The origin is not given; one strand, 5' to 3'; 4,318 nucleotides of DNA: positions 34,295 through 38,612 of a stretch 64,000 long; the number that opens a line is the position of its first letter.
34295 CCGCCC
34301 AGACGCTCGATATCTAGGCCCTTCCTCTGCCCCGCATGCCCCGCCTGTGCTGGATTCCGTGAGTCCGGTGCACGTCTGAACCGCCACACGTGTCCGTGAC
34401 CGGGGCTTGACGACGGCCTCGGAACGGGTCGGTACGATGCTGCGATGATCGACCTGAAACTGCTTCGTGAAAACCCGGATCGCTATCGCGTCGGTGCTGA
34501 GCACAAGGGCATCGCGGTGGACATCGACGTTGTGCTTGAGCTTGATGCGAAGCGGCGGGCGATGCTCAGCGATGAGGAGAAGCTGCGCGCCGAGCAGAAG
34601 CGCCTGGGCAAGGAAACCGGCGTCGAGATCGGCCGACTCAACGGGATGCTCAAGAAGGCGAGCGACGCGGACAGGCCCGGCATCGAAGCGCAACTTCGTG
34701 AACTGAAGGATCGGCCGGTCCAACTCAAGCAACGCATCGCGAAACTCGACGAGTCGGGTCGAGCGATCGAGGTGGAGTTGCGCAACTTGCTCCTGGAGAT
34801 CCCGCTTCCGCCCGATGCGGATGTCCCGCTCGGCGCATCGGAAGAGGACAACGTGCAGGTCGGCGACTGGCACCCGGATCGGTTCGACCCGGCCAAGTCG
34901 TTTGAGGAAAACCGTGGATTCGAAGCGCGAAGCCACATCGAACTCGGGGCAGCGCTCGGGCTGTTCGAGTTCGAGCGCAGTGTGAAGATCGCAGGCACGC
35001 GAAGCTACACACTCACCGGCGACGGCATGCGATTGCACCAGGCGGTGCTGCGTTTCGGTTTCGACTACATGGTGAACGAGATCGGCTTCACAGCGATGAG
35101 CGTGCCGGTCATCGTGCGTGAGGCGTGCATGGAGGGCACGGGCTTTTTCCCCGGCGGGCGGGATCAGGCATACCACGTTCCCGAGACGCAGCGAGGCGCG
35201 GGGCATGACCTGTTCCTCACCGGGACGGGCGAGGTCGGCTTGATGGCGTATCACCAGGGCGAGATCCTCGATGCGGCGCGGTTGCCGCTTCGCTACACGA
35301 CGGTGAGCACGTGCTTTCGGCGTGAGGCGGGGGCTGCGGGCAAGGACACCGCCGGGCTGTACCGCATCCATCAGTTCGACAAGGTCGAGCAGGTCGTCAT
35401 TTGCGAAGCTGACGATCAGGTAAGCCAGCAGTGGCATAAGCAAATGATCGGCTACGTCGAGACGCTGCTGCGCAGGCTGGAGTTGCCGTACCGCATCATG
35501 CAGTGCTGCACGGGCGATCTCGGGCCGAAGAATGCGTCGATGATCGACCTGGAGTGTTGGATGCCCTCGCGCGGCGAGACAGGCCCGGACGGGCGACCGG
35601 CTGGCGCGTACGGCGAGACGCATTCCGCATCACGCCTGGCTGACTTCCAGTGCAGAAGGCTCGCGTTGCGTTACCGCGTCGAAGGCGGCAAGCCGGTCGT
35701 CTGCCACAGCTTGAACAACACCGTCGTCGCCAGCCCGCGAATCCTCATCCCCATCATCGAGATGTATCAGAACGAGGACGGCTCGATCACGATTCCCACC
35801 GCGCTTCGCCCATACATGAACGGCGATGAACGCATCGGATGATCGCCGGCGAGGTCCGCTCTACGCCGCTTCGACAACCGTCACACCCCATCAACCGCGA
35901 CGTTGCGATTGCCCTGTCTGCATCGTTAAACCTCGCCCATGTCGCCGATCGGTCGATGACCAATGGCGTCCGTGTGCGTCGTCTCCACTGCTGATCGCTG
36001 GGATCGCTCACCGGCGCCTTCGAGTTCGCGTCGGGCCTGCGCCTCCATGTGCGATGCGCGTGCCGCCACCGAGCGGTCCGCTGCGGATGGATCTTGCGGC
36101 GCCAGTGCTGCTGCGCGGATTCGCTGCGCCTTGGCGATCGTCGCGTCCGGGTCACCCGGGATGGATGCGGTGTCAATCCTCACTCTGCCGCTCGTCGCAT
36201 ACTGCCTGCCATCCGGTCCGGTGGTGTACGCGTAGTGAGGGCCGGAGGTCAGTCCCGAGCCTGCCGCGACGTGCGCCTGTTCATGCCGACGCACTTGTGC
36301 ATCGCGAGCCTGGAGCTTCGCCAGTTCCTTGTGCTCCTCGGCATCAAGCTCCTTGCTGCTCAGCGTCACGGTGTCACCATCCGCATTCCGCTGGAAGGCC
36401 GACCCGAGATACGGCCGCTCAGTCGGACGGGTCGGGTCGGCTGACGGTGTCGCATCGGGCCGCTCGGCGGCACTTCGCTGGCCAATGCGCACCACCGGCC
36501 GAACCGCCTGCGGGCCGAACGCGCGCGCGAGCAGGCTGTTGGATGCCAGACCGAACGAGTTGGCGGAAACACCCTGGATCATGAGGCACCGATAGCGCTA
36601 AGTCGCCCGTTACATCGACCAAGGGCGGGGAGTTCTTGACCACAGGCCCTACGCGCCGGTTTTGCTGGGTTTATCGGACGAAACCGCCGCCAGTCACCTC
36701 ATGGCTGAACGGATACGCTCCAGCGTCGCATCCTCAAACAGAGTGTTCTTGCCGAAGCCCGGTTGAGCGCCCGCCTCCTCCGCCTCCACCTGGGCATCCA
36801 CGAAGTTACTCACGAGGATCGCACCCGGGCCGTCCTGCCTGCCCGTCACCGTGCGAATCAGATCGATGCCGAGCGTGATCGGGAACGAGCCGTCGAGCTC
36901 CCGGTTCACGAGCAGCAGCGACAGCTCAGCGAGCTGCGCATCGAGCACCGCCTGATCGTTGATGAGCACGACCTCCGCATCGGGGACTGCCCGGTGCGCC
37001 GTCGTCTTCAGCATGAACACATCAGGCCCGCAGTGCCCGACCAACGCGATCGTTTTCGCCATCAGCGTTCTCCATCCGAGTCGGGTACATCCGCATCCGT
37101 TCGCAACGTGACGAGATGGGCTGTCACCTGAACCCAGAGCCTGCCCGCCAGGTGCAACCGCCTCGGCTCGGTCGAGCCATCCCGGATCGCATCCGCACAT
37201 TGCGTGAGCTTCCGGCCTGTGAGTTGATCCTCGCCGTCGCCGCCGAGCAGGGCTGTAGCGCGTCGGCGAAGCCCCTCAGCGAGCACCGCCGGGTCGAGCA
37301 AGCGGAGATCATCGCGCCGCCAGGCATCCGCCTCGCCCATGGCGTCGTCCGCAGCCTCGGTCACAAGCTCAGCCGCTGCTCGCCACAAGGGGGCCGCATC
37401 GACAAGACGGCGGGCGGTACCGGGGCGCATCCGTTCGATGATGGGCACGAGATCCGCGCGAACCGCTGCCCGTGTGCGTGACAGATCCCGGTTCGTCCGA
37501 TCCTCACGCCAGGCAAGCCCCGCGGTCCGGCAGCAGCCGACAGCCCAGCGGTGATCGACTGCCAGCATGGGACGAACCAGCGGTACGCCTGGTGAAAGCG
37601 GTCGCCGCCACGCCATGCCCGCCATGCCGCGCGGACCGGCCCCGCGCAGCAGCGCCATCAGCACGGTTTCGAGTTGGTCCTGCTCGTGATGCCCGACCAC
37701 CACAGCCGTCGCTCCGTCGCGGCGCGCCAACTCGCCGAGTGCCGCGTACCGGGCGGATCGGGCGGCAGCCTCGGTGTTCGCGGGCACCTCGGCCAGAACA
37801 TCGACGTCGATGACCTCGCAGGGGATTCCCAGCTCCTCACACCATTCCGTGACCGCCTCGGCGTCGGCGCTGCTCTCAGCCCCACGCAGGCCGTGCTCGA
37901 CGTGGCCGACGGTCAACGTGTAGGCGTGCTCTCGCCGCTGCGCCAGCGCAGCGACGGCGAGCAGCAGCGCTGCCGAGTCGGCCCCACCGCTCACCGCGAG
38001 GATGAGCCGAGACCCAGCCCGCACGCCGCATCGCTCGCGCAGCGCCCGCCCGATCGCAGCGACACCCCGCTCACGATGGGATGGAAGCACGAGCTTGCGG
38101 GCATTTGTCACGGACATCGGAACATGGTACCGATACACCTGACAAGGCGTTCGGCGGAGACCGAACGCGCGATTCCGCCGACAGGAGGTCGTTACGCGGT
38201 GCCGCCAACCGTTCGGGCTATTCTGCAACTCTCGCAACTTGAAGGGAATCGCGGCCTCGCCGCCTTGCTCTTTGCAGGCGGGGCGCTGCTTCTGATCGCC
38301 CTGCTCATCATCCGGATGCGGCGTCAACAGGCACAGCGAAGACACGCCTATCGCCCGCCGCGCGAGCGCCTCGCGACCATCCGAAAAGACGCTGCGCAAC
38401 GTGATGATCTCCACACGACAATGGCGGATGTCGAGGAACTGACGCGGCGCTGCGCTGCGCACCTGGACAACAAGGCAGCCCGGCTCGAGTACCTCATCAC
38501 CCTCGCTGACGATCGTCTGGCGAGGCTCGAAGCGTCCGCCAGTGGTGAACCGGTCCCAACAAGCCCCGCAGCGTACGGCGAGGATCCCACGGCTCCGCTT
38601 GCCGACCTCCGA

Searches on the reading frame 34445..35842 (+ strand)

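Call 36: search_protein_families(library=pfam, max_evalue=0.00001, proteins=[window:34445-35842:+])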
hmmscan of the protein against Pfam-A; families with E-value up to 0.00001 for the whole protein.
window:34445-35842:+ (465 aa): 2 families
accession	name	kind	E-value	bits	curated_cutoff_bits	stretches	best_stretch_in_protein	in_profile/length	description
PF00587.30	tRNA-synt_2b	-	1.6e-23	84.1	29.3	1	253-440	8-178/179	tRNA synthetase class II core domain (G, H, P, S and T)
PF02403.27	Seryl_tRNA_N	-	1.2e-13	51.7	28.2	1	1-120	1-105/108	Seryl-tRNA synthetase N-terminal domain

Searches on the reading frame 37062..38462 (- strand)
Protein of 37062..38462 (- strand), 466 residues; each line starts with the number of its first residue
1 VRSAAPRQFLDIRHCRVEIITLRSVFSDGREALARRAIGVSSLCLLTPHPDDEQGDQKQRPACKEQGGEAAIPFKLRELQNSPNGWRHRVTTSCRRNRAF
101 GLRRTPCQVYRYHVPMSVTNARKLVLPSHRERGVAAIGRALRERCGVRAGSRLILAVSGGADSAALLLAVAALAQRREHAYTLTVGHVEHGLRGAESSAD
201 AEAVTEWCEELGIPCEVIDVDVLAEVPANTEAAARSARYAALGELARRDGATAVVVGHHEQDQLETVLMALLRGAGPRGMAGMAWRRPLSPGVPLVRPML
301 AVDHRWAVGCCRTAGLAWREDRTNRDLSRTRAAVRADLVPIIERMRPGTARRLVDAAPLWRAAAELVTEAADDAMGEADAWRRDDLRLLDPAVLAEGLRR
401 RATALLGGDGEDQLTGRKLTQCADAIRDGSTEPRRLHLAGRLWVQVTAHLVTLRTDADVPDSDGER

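Call 36: search_protein_families(library=pfam, max_evalue=0.00001, proteins=[window:37062-38462:-])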
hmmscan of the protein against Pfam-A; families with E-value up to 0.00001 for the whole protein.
window:37062-38462:- (466 aa): 1 family
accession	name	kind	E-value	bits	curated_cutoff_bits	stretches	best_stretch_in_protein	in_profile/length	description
PF01171.26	ATP_bind_3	-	1.9e-44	152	27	1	153-336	2-181/182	PP-loop family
